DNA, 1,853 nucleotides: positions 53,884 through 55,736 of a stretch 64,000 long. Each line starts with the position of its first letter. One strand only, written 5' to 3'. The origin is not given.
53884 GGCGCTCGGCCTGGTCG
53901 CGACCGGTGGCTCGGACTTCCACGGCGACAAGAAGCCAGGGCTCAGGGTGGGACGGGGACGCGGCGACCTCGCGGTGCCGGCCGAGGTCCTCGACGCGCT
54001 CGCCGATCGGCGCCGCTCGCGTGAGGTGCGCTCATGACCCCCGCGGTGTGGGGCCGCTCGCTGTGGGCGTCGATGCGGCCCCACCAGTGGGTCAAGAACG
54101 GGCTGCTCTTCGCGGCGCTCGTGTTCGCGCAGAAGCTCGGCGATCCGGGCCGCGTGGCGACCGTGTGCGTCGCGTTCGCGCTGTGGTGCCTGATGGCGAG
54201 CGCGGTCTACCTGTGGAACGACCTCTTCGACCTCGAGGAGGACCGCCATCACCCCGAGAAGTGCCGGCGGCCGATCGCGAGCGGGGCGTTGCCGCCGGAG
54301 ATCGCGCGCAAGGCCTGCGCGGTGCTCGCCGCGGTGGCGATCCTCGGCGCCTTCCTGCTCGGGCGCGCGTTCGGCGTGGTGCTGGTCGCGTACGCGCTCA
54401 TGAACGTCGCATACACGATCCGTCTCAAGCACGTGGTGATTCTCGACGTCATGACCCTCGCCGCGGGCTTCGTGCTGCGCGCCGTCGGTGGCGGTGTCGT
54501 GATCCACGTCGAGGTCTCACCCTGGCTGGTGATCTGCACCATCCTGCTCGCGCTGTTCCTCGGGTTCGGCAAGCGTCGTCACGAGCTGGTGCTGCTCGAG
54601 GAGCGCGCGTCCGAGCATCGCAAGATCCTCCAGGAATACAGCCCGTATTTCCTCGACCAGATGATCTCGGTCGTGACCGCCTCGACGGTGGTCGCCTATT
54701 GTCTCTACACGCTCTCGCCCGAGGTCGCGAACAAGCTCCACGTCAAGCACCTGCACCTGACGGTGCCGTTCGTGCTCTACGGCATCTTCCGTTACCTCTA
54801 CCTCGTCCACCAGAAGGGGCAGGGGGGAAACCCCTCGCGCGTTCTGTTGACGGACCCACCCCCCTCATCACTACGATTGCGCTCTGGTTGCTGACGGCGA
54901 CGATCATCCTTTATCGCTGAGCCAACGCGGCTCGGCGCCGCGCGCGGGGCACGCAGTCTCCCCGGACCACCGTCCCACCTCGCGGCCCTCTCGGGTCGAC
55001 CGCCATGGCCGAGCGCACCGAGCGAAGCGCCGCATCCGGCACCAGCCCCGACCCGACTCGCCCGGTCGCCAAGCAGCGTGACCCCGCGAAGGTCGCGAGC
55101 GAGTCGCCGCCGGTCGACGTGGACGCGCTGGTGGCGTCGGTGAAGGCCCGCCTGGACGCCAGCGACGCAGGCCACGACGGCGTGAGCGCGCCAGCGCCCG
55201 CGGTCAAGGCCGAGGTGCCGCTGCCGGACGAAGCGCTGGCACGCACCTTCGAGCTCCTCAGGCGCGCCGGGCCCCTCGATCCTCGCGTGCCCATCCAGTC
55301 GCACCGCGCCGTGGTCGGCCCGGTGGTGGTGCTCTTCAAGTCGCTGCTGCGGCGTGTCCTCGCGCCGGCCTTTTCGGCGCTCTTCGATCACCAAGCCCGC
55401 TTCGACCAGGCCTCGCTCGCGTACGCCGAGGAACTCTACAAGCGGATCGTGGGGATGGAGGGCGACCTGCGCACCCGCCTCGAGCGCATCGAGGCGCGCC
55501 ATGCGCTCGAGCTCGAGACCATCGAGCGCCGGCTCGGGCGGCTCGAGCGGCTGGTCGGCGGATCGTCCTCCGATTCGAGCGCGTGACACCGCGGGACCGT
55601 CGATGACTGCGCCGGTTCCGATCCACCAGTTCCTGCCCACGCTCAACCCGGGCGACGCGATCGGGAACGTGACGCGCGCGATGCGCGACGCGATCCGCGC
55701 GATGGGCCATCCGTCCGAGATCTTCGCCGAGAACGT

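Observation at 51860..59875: Glycan-assembly island built around a DPPR-synthase (UbiA) with a PHP phosphoesterase in place of the usual PAP2 phosphatase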

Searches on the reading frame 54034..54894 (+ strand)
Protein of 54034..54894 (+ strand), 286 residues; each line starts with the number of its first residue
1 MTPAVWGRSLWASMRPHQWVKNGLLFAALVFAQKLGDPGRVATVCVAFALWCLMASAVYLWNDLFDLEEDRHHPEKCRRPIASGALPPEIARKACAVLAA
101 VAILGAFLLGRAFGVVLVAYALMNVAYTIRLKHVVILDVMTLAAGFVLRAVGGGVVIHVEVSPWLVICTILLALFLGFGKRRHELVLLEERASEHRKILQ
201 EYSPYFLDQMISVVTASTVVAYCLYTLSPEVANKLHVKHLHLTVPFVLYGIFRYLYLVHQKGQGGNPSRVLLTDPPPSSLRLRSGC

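Call 4: search_protein_families(library=pfam, proteins=[window:54034-54894:+], max_evalue=0.01)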
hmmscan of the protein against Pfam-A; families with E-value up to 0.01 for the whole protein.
window:54034-54894:+ (286 aa): 1 family
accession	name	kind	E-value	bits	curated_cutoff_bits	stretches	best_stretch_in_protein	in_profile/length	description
PF01040.23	UbiA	-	2.2e-24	86.6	34.2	1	26-261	4-235/250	UbiA prenyltransferase family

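Call 6: search_protein_families(library=ncbifam, proteins=[window:54034-54894:+], max_evalue=0.01)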
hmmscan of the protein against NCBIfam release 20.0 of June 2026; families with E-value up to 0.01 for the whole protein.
window:54034-54894:+ (286 aa): 16 families
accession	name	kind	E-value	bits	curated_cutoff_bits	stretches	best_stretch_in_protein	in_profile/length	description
NF008977.0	PRK12324.1-2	equivalog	9.8e-89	297.7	234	1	14-274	9-269/297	decaprenyl-phosphate phosphoribosyltransferase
NF008978.0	PRK12324.1-4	equivalog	3.8e-68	229.8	207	1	7-275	32-302/322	decaprenyl-phosphate phosphoribosyltransferase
NF006088.0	PRK08238.1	equivalog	9.3e-62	209.2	351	1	8-262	193-450/482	UbiA family prenyltransferase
NF008976.0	PRK12324.1-1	equivalog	1.2e-48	166.1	474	1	12-274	23-285/306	decaprenyl-phosphate phosphoribosyltransferase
NF009523.0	PRK12884.1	equivalog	7.4e-13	48.3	269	1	20-180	17-171/279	prenyltransferase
NF009522.0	PRK12883.1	equivalog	6.2e-09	35.8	353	1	14-172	10-166/279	geranylgeranylglycerol-phosphate geranylgeranyltransferase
NF009521.0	PRK12882.1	equivalog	8.6e-07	28.5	296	1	14-140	12-135/280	geranylgeranylglycerol-phosphate geranylgeranyltransferase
NF035940.1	prenyl_rel_EboC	equivalog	1.7e-06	27.7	250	1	40-141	38-136/292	UbiA-like protein EboC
TIGR01473.1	cyoE_ctaB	equivalog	1.9e-06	27.9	210.3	1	26-154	20-149/281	heme o synthase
NF045897.1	SCO3242_trans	equivalog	1.1e-05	25.1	260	1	32-136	22-124/287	SCO3242 family prenyltransferase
NF009525.0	PRK12887.1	equivalog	1.9e-05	24.1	226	1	6-142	13-155/310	homogentisate phytyltransferase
NF009516.0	PRK12875.1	equivalog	2.2e-05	23.7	205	1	40-141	50-156/292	prenyltransferase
TIGR01475.1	ubiA_other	subfamily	0.00032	20.3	180.8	1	25-172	21-165/282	UbiA-like polyprenyltransferase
TIGR01474.1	ubiA_proteo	equivalog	0.00076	19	275.45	1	28-152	27-150/282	4-hydroxybenzoate octaprenyltransferase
NF005742.0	PRK07566.1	equivalog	0.00089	18.4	313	1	53-171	77-198/315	chlorophyll synthase ChlG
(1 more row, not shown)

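Call 12: find_homologous_proteins(query=window:54034-54891:+, max_evalue=1e-10)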
Query window:54034-54891:+ (286 aa): 8000 proteins with E <= 1e-10 among 8000 candidates; the best 120 are listed.
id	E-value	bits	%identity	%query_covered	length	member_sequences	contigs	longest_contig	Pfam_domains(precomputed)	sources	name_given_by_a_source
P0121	1.1e-180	617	100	97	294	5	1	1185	PF01040.24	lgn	-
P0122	2.4e-170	583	94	97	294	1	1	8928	PF01040.24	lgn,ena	-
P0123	1.8e-157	541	89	95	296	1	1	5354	PF01040.24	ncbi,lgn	-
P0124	1.1e-155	535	89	95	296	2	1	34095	PF01040.24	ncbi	ncbi:MAG: decaprenyl-phosphate phosphoribosyltransferase [bacterium]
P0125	7.6e-146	503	85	94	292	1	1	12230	PF01040.24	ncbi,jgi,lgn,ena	-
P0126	1.3e-110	387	70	92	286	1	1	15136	PF01040.24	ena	-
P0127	5.6e-103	362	60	92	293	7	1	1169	PF01040.24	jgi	-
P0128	8.0e-103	362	58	97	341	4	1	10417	PF01040.24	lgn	-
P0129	9.3e-103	361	63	92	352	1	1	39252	PF01040.24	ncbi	-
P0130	1.6e-102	361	60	95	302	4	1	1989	PF01040.24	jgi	-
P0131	5.9e-102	359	61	93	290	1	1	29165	PF01040.24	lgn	-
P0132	7.5e-102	358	62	93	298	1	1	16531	PF01040.24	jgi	-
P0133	7.9e-102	358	61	94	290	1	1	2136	PF01040.24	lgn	-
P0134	1.0e-101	358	60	95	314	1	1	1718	PF01040.24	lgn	-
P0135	1.0e-101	358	65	93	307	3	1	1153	PF01040.24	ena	-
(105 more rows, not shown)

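Call 14: find_related_loci(query=P0121, collection=genome_contigs, flank=10000)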
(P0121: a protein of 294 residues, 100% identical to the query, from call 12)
Query P0121 (294 aa) in genome_contigs; peptide patterns used: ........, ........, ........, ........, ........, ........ (x = any residue, [..] = any of these).
599 stretches matched a pattern (row limit reached: there are more); 558 encode a relative of the query (tblastn E <= 1e-3); the best 80 are kept; 80 distinct loci.
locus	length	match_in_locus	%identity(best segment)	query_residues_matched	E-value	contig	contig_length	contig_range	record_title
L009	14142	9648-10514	94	6-294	0e+0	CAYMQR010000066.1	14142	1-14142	MAG TPA_asm: uncultured bacterium isolate SRP173033_co1_392 genome assembly, contig: NODE_8813_length_14142_cov_6.349187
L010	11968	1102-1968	89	6-294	2e-170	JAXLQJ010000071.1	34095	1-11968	MAG: bacterium isolate STL-UNK1 C4.31.fa-71, whole genome shotgun sequence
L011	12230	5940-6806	84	4-293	1e-159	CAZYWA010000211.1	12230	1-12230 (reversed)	MAG TPA_asm: uncultured bacterium isolate binchicken_co54_89 genome assembly, contig: NODE_9370_length_12230_cov_6.50595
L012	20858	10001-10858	57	8-293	8e-110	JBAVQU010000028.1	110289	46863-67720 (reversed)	MAG: Candidatus Zixiibacteriota bacterium isolate MFD02350_ilm_asm_bin5 k127_6329, whole genome shotgun sequence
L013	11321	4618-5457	60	14-293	4e-109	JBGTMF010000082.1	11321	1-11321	MAG: Thermodesulfobacteriota bacterium isolate JTS-RE355 k141_11524609, whole genome shotgun sequence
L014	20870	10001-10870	59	3-292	6e-109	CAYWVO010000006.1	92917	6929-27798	MAG TPA_asm: uncultured Ignavibacteria bacterium isolate SRP141376_co1_44 genome assembly, contig: NODE_604_length_92917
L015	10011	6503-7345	60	14-294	1e-108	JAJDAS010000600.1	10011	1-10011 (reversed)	MAG: Nitrospinia bacterium isolate OFTM173 OFTM173_599, whole genome shotgun sequence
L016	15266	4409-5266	57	8-293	1e-108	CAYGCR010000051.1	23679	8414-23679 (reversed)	MAG TPA_asm: uncultured Ignavibacteria bacterium isolate ERP108616_co2_224 genome assembly, contig: NODE_2984_length_236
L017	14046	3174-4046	55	3-293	4e-108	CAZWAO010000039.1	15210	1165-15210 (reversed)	MAG TPA_asm: uncultured Ignavibacteria bacterium isolate binchicken_co81_427 genome assembly, contig: NODE_5807_length_1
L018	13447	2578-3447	58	4-293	4e-108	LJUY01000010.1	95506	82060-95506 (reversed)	MAG: candidate division Zixibacteria bacterium SM23_81 WORSMTZ_244, whole genome shotgun sequence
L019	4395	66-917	57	10-293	2e-108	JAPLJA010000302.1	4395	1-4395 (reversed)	MAG: Proteobacteria bacterium isolate LacPavin_0920_SED5_MAG_48_26 LacPavin_0920_SED5_scaffold_242092, whole genome shot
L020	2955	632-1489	58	8-293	6e-111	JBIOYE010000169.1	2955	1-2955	MAG: Candidatus Zixiibacteriota bacterium isolate MAG038 k127_5520508, whole genome shotgun sequence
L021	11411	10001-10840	61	14-293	8e-108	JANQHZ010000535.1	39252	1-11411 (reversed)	MAG: Candidatus Binatia bacterium isolate PL24a_bin.3 k99_2724417, whole genome shotgun sequence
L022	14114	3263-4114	58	10-293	4e-107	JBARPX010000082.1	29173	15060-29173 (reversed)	MAG: Candidatus Zixiibacteriota bacterium isolate MFD13424_ilm_asm_bin49 k127_110952, whole genome shotgun sequence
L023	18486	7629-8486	56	8-293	8e-107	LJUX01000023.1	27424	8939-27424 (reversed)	MAG: candidate division Zixibacteria bacterium SM23_73_3 WORSMTZ_2882, whole genome shotgun sequence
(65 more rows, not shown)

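Call 21: search_solved_structures(query=P0121, max_evalue=0.001, show_alignments=1)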
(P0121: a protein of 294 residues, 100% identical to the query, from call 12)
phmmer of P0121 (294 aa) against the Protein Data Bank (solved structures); distinct sequences matched with E-value up to 0.001: 2.
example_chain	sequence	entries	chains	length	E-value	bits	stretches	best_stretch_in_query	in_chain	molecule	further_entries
8j8j_D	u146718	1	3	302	4.2e-37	131.1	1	10-288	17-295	Decaprenyl-phosphate phosphoribosyltransferase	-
8j8k_A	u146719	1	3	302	8.1e-28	100.7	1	10-288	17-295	Decaprenyl-phosphate phosphoribosyltransferase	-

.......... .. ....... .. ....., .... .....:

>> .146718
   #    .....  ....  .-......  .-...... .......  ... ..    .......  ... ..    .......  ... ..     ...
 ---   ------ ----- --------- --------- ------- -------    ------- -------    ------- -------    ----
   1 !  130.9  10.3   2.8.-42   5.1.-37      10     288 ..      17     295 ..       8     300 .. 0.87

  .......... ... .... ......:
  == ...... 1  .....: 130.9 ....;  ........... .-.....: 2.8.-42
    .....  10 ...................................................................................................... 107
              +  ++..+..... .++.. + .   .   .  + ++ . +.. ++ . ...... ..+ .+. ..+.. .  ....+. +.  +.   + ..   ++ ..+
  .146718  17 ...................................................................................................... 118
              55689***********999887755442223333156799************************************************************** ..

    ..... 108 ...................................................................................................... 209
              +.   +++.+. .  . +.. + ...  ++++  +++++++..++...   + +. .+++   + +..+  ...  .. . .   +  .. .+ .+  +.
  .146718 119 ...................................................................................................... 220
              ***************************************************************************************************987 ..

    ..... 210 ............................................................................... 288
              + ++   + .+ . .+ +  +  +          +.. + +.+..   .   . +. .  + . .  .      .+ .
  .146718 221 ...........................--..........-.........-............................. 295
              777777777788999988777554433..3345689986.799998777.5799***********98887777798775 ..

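Call 23: find_encoding_contigs(protein=P0126, flank=10000, max_places=3)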
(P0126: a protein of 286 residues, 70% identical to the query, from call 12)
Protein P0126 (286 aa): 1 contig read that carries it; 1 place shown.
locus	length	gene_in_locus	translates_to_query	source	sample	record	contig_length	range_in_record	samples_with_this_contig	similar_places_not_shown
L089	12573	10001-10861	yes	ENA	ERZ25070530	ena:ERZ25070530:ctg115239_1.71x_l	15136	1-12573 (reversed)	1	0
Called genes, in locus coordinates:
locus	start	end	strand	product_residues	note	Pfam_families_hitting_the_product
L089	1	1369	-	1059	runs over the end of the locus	-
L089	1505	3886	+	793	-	PF00884:Sulfatase, PF01663:Phosphodiest (weak), PF16347:SGSH_C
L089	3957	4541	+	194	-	PF02310:B12-binding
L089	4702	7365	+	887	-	PF03308:MeaB, PF01642:MM_CoA_mutase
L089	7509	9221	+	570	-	-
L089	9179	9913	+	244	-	-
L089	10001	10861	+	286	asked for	PF01040:UbiA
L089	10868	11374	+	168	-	-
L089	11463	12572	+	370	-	?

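Call 70: search_protein_families(library=pfam, proteins=[L089:7509-9218:+, L089:9179-9910:+], max_evalue=0.001)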
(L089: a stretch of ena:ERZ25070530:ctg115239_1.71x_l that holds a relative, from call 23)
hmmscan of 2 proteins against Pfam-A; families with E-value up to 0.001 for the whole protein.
L089:7509-9218:+ (570 aa): 0 families

L089:9179-9910:+ (244 aa): 0 families

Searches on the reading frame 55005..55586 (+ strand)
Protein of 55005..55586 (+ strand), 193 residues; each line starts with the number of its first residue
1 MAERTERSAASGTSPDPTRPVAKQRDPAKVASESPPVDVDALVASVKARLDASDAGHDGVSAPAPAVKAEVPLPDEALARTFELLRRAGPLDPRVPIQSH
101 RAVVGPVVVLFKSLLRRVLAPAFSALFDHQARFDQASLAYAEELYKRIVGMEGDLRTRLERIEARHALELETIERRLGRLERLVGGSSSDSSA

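Call 4: search_protein_families(library=pfam, proteins=[window:55005-55586:+], max_evalue=0.01)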
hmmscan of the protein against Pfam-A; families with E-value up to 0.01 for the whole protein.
window:55005-55586:+ (193 aa): 0 families

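Call 6: search_protein_families(library=ncbifam, proteins=[window:55005-55586:+], max_evalue=0.01)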
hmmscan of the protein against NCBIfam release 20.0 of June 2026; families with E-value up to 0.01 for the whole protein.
window:55005-55586:+ (193 aa): 0 families
